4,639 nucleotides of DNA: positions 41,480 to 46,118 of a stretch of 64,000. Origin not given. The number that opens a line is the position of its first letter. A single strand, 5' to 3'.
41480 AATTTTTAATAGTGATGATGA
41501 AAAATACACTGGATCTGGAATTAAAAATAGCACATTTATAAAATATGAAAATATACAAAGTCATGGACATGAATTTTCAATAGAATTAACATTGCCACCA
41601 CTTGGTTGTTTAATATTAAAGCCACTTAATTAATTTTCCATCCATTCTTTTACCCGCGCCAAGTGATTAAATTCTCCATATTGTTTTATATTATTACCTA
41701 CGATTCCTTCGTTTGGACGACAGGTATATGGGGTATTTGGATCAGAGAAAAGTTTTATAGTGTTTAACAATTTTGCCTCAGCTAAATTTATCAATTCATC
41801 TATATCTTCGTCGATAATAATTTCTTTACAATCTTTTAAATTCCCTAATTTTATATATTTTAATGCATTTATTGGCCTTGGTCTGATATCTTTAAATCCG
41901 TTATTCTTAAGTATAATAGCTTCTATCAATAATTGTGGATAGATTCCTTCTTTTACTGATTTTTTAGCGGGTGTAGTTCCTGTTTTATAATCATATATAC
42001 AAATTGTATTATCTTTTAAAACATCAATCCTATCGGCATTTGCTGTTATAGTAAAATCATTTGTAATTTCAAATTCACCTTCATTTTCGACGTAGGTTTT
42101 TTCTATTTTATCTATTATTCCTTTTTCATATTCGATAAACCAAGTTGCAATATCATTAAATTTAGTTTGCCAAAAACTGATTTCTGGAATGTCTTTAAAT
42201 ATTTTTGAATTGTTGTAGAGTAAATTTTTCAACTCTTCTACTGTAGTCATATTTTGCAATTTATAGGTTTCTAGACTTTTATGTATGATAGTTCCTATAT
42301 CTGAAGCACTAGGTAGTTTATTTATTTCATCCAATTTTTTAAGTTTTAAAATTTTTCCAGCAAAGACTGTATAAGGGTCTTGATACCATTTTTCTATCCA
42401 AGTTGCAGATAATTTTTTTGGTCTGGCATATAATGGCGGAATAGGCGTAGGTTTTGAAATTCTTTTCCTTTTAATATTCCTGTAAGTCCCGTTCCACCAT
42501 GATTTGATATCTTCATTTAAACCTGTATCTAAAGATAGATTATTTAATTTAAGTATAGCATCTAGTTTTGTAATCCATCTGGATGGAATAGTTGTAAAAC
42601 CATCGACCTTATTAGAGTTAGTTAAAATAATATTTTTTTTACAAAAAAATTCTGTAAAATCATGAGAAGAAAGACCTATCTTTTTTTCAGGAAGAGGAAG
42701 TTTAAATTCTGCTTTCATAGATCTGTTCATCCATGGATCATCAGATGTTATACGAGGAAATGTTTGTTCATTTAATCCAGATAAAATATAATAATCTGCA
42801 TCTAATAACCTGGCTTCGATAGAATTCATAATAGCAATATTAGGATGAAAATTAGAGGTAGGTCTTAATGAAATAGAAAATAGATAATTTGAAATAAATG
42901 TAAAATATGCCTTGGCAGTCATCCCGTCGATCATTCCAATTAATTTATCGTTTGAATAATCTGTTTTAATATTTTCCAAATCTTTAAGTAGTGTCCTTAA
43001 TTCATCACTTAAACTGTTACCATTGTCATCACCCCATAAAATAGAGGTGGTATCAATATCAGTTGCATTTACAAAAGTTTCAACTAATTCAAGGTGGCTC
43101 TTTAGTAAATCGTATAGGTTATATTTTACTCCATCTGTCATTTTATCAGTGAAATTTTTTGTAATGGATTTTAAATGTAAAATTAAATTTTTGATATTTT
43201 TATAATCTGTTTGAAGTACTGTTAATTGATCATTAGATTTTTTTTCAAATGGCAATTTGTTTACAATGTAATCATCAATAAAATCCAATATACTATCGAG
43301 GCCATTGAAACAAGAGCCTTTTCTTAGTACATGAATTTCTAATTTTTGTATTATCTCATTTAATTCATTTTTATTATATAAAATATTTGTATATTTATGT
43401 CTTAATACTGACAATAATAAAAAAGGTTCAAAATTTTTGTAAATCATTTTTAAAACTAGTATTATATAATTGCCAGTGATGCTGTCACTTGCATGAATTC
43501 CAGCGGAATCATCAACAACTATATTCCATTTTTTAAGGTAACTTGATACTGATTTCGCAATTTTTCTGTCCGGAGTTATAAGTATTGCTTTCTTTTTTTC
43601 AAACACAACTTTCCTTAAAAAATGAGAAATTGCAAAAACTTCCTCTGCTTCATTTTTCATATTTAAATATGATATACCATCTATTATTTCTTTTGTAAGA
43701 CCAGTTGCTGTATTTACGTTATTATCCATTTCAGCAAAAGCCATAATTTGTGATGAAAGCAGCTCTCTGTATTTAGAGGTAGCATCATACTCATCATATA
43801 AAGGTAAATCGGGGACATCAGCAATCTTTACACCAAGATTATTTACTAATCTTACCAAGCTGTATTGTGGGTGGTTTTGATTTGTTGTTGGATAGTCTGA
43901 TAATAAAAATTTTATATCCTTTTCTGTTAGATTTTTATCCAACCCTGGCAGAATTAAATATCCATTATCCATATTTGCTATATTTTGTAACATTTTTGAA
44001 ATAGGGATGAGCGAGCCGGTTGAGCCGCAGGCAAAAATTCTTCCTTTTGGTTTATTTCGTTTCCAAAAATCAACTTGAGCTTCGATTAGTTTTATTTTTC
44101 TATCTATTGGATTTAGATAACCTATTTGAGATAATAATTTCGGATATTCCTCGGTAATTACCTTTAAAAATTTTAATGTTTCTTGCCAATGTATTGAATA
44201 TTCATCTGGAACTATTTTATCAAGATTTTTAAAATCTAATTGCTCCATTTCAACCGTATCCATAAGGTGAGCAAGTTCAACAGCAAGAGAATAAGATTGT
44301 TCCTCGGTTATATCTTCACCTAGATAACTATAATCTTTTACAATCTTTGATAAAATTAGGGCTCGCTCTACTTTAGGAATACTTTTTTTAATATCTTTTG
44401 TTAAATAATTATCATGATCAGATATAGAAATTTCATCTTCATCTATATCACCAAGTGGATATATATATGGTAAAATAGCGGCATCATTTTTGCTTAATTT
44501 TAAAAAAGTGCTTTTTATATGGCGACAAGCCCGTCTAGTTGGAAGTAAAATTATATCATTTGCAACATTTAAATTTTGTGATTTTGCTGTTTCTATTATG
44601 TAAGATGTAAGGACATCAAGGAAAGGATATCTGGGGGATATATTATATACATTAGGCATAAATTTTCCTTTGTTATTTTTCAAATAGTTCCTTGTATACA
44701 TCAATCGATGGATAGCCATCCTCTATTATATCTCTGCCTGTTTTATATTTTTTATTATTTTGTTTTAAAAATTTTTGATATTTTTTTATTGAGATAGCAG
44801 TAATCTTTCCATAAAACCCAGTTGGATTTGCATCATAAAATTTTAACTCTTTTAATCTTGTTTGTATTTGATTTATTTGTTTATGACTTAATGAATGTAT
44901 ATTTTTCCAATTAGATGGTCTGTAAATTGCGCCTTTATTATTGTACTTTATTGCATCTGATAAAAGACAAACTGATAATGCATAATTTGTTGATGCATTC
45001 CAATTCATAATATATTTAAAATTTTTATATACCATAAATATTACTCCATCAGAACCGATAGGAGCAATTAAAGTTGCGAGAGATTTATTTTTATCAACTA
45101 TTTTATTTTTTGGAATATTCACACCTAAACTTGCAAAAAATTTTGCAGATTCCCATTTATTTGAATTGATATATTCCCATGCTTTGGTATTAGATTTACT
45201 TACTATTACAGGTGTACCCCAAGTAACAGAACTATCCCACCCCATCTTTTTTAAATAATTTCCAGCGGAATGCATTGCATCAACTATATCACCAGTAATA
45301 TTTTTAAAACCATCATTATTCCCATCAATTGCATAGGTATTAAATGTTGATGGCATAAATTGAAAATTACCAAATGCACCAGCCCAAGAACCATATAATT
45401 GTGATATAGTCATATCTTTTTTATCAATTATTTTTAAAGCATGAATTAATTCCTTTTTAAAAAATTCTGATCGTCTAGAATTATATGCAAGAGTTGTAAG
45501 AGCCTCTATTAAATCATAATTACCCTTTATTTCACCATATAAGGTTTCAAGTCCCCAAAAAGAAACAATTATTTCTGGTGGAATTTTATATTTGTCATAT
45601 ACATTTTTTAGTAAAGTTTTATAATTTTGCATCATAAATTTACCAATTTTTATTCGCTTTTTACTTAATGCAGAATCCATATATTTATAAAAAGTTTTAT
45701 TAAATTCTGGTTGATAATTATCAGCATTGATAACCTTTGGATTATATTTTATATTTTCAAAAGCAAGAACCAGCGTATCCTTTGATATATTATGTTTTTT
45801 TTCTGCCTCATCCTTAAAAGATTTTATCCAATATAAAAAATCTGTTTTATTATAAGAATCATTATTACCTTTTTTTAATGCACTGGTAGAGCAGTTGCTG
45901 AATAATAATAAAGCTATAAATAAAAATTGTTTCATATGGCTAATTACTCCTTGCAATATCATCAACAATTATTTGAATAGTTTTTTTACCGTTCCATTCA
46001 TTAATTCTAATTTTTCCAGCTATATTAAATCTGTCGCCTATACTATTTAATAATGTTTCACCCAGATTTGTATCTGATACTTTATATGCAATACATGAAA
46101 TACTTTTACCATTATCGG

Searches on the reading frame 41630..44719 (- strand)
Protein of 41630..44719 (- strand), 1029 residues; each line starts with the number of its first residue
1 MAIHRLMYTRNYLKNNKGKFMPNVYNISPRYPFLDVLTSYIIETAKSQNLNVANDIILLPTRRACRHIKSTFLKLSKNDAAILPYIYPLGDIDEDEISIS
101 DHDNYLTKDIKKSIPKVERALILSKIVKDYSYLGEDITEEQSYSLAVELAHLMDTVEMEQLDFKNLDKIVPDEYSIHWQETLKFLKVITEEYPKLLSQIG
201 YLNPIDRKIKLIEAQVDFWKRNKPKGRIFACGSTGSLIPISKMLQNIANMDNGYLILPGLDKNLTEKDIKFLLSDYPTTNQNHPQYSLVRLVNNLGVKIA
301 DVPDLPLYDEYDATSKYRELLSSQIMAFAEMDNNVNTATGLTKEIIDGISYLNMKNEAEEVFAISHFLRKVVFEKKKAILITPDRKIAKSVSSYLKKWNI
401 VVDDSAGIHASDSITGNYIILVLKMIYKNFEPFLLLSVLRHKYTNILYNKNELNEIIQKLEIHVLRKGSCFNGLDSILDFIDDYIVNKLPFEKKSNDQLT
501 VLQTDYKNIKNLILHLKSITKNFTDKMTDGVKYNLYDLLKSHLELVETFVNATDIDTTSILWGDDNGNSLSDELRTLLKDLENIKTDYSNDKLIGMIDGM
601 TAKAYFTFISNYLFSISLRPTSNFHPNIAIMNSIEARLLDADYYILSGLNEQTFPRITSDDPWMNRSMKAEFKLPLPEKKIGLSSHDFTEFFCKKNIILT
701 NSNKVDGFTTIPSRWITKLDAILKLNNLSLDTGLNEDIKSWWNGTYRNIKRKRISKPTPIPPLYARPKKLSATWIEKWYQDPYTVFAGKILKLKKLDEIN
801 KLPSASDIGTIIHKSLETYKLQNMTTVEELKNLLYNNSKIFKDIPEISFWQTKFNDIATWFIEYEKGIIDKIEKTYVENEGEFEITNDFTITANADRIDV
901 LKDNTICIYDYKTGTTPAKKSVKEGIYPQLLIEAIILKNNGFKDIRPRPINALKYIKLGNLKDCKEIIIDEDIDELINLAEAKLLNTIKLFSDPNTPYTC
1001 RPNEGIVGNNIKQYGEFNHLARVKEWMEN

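Call 12: search_protein_families(library=pfam, proteins=[window:41630-44719:-], max_evalue=0.001)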
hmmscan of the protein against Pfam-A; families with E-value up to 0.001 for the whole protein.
window:41630-44719:- (1029 aa): 1 family
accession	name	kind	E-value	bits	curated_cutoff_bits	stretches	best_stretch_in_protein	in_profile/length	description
PF12705.13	PDDEXK_1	-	2.1e-12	48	22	1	770-954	2-186/247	PD-(D/E)XK nuclease superfamily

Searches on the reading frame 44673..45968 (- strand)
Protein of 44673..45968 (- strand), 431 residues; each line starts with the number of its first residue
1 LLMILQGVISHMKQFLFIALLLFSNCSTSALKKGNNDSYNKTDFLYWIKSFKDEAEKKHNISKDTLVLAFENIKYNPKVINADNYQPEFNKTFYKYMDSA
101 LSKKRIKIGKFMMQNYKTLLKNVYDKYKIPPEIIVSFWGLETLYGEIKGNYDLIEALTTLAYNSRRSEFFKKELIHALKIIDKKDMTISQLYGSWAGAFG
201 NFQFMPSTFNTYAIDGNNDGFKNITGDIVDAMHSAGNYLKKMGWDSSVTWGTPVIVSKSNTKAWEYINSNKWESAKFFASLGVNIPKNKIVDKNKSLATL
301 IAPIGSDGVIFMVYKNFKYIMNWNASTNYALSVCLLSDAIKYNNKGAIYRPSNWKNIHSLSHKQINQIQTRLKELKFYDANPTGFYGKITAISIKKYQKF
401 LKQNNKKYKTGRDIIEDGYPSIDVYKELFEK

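Call 12: search_protein_families(library=pfam, proteins=[window:44673-45968:-], max_evalue=0.001)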
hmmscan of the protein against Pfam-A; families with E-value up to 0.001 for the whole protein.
window:44673-45968:- (431 aa): 2 families
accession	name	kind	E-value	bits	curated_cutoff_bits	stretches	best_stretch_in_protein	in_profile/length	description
PF13406.11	SLT_2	-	1.1e-91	307.5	24.3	1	45-338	3-292/292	Transglycosylase SLT domain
PF01471.23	PG_binding_1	-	6.4e-06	26.7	23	1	362-401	2-41/57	Putative peptidoglycan binding domain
